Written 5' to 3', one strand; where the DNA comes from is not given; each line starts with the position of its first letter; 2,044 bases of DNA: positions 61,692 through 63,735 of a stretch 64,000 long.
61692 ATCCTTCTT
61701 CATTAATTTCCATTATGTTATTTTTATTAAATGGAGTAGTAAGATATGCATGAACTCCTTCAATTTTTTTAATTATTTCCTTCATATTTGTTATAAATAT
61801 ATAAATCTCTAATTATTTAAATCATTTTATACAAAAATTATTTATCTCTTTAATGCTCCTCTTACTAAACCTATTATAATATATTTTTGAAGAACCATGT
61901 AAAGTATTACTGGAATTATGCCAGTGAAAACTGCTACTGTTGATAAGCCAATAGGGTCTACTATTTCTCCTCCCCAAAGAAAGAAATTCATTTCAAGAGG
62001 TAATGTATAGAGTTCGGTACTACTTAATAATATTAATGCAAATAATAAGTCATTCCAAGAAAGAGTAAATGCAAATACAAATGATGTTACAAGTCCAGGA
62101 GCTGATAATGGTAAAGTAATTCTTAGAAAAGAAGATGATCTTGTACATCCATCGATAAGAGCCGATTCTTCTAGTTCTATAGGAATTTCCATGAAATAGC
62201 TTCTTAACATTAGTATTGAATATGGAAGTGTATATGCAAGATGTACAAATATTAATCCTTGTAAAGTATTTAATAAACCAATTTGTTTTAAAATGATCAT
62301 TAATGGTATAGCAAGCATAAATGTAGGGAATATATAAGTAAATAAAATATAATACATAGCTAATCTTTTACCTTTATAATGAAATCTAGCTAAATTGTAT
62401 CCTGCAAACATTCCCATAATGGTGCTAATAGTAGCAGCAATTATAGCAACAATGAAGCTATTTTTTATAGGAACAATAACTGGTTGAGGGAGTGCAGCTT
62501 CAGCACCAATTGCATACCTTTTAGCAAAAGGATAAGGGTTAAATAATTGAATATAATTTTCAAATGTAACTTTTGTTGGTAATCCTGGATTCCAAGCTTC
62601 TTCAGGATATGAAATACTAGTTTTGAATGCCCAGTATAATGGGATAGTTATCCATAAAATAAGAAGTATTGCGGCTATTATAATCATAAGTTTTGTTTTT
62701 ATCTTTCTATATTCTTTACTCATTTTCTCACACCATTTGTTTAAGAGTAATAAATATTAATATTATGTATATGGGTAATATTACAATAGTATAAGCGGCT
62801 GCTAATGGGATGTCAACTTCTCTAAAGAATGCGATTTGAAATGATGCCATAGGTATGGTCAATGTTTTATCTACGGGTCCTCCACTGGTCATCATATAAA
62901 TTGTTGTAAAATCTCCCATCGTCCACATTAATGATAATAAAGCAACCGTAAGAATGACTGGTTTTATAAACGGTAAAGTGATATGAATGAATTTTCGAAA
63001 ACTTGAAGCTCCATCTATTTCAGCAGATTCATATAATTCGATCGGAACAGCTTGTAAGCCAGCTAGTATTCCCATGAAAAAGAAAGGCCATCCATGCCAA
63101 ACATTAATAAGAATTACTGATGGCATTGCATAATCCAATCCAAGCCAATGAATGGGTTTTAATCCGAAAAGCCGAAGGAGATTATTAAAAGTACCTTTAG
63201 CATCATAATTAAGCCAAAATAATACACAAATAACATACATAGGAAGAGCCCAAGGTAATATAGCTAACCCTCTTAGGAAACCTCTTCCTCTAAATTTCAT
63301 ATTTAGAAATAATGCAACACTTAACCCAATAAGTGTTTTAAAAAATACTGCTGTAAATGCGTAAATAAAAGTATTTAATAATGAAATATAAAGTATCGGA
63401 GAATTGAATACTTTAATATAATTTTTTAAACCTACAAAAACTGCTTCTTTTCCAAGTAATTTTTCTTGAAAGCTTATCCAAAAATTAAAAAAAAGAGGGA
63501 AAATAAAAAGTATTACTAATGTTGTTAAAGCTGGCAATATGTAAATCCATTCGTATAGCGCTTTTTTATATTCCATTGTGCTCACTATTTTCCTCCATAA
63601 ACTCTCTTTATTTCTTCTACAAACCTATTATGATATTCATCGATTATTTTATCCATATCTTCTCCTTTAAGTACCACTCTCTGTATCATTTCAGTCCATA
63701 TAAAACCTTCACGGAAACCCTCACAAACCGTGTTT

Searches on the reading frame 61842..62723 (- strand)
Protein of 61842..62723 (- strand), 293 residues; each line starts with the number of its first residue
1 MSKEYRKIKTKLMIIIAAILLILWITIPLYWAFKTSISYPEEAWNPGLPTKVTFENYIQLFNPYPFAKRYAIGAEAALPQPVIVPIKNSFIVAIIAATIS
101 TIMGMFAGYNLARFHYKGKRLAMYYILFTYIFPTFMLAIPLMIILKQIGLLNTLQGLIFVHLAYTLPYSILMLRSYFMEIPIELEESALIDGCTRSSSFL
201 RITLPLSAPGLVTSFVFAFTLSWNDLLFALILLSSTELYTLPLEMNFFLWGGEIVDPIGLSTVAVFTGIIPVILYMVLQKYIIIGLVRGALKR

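Call 103: find_encoding_contigs(protein=window:61842-62723:-, flank=10000, max_places=1)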
Protein window:61842-62723:- (293 aa): 7 contigs read that carry it; 1 place shown.
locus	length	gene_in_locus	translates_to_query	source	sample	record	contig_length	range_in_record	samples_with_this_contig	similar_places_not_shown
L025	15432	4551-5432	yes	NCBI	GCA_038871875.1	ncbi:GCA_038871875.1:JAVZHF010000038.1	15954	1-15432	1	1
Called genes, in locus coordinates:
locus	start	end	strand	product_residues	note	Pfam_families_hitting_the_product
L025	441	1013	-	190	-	PF14257:DUF4349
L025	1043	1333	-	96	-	-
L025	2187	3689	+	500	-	PF01547:SBP_bac_1, PF13416:SBP_bac_8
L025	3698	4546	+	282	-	PF00528:BPD_transp_1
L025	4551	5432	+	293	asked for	PF00528:BPD_transp_1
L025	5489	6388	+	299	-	PF00701:DHDPS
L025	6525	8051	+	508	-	PF00370:FGGY_N, PF02782:FGGY_C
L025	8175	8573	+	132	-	PF01155:HypA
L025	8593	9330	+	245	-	PF02374:ArsA_ATPase (faint), PF09140:MipZ (faint), PF10609:ParA, PF13614:AAA_31 (weak), PF01656:CbiA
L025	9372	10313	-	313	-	PF00106:adh_short, PF01073:3Beta_HSD, PF01370:Epimerase, PF02719:Polysacc_synt_2, PF04321:RmlD_sub_bind, PF07993:NAD_binding_4, PF08659:KR, PF13460:NAD_binding_10, +1 more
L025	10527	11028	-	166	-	PF02932:Neur_chan_memb (faint)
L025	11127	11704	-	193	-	-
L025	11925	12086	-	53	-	PF01020:Ribosomal_L40e, PF12172:zf-ChsH2 (weak), PF24463:DUF7577 (weak)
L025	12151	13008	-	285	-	PF02629:CoA_binding, PF13380:CoA_binding_2, PF00549:Ligase_CoA, PF13607:Succ_CoA_lig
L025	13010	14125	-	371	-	PF08442:ATP-grasp_2, PF13549:ATP-grasp_5, PF24948:Citrate_synth_N, PF00549:Ligase_CoA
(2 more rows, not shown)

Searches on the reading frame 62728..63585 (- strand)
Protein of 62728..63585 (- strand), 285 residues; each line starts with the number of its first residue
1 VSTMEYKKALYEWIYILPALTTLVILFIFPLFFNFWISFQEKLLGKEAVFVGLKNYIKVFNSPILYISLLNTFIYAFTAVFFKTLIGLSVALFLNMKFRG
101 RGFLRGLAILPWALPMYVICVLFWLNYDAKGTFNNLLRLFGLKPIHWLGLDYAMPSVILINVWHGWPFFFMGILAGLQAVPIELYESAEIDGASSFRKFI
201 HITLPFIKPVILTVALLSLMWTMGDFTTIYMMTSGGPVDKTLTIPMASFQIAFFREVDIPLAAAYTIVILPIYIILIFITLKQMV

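Call 101: find_encoding_contigs(protein=window:62728-63585:-, flank=10000, max_places=1)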
Protein window:62728-63585:- (285 aa): no gene with exactly this product is on record in the collection.
